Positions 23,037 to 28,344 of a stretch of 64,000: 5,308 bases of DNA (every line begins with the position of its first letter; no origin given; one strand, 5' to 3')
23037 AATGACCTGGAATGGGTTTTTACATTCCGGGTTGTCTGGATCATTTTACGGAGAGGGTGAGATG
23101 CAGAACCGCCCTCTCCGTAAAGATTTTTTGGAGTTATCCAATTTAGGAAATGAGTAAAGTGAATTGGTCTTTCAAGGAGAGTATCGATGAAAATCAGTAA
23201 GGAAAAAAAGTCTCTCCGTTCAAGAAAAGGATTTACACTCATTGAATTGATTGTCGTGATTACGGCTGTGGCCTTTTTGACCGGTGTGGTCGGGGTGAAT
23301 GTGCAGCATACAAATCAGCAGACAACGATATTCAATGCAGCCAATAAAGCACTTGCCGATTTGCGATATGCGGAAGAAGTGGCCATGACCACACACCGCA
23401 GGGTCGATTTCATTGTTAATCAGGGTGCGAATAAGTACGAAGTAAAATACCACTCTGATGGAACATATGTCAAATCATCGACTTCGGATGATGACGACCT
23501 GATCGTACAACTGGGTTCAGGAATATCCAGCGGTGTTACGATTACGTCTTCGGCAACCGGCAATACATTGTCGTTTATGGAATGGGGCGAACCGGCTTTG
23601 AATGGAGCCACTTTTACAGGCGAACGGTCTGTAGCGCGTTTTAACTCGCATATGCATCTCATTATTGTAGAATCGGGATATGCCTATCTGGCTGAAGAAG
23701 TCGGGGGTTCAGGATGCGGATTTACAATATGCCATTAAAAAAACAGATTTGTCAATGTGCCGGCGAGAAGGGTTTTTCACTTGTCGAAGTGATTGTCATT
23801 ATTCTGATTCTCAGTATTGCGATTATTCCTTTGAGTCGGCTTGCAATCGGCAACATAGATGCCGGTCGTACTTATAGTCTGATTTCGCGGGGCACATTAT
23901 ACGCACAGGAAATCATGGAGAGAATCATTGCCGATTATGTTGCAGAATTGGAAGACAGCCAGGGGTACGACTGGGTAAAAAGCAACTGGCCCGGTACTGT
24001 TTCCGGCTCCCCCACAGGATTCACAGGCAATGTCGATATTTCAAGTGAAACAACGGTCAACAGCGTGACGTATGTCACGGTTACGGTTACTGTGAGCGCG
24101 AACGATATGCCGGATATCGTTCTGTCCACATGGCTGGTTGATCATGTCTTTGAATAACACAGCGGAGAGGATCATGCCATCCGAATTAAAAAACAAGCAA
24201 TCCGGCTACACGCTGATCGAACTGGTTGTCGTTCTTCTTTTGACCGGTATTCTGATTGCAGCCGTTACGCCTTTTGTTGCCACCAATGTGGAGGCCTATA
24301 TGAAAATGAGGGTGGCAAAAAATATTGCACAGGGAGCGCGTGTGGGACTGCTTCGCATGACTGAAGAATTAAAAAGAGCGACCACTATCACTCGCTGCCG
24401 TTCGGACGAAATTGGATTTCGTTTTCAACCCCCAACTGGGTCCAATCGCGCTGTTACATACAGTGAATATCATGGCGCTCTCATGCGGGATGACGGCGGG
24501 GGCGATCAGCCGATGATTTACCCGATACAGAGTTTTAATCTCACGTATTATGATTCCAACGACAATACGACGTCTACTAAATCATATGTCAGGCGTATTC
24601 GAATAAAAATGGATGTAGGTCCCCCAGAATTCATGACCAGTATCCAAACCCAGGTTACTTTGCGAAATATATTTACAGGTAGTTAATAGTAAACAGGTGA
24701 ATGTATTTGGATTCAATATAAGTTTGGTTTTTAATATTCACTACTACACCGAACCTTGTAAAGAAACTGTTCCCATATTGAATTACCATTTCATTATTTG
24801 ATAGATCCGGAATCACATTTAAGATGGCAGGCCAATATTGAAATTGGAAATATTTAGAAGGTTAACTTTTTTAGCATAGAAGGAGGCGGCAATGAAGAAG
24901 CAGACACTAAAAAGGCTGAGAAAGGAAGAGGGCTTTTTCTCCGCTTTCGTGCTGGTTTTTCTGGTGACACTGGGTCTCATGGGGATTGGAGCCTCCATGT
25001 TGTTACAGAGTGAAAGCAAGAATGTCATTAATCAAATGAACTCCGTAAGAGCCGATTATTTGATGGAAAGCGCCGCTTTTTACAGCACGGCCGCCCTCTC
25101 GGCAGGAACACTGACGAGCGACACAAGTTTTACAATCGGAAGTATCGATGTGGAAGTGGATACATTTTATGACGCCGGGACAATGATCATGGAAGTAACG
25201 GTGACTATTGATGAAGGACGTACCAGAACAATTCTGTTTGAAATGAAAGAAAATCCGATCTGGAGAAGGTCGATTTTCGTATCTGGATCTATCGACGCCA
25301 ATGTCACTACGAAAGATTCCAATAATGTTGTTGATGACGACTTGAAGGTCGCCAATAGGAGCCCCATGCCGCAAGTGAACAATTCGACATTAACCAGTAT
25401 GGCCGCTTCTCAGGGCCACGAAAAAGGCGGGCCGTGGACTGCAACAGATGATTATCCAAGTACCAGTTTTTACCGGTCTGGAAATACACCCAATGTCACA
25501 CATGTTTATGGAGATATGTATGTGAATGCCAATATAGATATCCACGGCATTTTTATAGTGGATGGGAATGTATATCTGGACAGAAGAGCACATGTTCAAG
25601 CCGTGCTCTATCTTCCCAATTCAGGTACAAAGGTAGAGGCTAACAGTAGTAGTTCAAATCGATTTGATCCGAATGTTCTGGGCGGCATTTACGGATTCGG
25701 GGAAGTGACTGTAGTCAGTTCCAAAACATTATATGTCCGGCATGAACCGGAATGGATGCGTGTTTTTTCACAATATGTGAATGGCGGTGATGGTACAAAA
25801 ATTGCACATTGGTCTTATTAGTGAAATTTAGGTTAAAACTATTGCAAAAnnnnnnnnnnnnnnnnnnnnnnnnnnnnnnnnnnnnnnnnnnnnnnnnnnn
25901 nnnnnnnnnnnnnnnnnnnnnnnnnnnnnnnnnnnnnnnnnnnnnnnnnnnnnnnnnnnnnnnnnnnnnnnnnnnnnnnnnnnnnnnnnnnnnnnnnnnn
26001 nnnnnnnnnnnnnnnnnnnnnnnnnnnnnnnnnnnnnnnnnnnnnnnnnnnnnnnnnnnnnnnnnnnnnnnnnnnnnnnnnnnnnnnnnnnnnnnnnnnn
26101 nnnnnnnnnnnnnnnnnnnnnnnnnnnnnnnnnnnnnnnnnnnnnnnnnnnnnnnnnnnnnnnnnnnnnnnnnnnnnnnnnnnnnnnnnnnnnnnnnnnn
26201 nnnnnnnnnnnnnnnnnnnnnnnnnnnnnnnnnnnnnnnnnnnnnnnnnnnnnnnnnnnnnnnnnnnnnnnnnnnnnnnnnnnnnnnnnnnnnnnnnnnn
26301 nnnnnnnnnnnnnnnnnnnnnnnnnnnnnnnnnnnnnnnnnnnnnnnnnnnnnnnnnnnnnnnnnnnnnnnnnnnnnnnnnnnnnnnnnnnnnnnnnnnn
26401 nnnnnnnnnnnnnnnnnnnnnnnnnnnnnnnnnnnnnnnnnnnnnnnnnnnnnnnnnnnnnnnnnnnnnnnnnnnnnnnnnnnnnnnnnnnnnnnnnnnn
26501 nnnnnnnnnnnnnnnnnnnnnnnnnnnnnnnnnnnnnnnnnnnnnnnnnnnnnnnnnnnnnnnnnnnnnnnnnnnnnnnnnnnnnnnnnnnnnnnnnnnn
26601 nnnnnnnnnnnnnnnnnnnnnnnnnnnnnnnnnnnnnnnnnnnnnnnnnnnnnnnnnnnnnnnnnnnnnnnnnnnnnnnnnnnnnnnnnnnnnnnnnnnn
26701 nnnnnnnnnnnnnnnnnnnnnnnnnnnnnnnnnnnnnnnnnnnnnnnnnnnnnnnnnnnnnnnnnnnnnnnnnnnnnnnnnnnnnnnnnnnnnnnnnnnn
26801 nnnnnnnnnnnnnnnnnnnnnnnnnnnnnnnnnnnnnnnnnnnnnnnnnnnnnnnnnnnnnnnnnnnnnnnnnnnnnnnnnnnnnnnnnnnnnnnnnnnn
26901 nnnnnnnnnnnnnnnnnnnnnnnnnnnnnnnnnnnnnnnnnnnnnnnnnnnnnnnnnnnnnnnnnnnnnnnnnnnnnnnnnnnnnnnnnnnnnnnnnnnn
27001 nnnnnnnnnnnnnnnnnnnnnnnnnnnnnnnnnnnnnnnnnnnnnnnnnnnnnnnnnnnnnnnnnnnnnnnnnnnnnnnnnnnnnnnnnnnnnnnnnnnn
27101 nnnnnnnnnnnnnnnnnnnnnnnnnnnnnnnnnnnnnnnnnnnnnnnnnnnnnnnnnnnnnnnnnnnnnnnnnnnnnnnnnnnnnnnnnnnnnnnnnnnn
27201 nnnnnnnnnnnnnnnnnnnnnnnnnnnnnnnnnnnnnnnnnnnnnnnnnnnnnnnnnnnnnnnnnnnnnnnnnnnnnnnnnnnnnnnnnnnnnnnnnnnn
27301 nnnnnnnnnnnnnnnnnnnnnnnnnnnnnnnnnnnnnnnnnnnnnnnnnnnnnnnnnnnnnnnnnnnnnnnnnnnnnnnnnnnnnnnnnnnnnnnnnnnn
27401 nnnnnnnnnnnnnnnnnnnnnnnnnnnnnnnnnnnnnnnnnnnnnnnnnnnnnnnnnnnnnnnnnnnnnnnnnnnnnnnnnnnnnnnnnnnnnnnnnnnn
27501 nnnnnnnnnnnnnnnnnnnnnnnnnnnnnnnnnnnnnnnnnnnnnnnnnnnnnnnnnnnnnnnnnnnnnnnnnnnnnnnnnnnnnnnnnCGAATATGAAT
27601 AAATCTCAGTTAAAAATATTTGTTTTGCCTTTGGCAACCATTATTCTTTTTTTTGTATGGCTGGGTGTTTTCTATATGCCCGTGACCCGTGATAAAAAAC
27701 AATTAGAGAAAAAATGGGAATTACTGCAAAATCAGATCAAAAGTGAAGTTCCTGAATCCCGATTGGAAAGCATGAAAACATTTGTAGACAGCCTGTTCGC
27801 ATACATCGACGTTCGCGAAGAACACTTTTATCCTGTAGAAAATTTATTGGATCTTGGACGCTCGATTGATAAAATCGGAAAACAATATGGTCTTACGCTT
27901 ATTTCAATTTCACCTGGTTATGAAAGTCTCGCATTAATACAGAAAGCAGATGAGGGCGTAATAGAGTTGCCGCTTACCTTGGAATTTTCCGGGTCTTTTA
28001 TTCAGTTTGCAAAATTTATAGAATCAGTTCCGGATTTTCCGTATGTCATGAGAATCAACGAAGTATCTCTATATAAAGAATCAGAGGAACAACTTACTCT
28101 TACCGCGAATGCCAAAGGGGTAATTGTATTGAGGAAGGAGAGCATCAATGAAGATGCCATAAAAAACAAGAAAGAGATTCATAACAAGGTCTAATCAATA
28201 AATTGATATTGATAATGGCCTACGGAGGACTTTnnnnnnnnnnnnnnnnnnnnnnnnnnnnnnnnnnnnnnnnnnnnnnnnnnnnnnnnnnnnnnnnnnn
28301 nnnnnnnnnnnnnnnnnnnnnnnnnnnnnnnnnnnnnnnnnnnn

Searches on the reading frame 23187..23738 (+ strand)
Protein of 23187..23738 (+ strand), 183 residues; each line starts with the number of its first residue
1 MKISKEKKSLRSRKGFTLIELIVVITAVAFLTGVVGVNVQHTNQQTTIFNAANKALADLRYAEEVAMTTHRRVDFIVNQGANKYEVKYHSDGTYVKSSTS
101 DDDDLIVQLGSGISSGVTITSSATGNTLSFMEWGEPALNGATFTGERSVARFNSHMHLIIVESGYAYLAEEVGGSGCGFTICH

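Call 12: search_protein_families(library=pfam, proteins=[window:23187-23738:+], max_evalue=0.001)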
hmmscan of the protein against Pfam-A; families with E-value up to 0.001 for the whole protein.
window:23187-23738:+ (183 aa): 2 families
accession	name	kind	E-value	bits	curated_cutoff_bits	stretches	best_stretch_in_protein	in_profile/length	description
PF07963.17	N_methyl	-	3.9e-06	26.6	21.2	1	11-35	2-26/27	Prokaryotic N-terminal methylation motif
PF12019.13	GspH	-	5.9e-06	27.2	21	1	51-144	1-90/108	Type II transport protein GspH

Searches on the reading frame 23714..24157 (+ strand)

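Call 15: search_protein_families(library=ncbifam, proteins=[window:23714-24157:+], max_evalue=0.00001)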
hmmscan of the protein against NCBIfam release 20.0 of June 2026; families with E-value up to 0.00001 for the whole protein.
window:23714-24157:+ (147 aa): 1 family
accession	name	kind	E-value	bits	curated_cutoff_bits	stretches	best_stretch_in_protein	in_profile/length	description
TIGR02523.1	type_IV_pilV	equivalog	6.2e-07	30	52.2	1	19-115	2-96/139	type IV pilus modification protein PilV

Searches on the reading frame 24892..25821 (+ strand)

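Call 15: search_protein_families(library=ncbifam, proteins=[window:24892-25821:+], max_evalue=0.00001)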
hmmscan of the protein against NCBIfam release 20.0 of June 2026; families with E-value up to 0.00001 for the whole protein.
window:24892-25821:+ (309 aa): 0 families

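Call 25: search_protein_families(library=pfam, proteins=[window:24892-25821:+], max_evalue=0.0001)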
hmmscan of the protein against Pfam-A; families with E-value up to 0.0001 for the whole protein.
window:24892-25821:+ (309 aa): 0 families

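Call 52: search_protein_families(library=ncbifam, proteins=[window:24892-25821:+], max_evalue=0.01)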
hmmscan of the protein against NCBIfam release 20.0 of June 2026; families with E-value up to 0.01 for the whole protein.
window:24892-25821:+ (309 aa): 1 family
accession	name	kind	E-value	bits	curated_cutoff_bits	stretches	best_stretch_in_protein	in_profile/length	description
NF041042.1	FslE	exception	0.0029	16.2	800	0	177-219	273-311/505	rhizoferrin import outer membrane protein FslE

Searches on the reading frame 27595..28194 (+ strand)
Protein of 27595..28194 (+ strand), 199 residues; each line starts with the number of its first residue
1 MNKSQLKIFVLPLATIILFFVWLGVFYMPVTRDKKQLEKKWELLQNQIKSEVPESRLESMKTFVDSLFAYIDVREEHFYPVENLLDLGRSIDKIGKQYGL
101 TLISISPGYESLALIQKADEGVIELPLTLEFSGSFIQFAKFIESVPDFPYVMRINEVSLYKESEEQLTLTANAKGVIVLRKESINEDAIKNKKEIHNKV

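Call 25: search_protein_families(library=pfam, proteins=[window:27595-28194:+], max_evalue=0.0001)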
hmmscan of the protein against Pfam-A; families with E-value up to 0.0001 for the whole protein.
window:27595-28194:+ (199 aa): 1 family
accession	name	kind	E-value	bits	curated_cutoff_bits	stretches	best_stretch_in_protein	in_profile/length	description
PF04350.18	PilO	-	1e-08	35.9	22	1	83-173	51-138/145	Pilus assembly protein, PilO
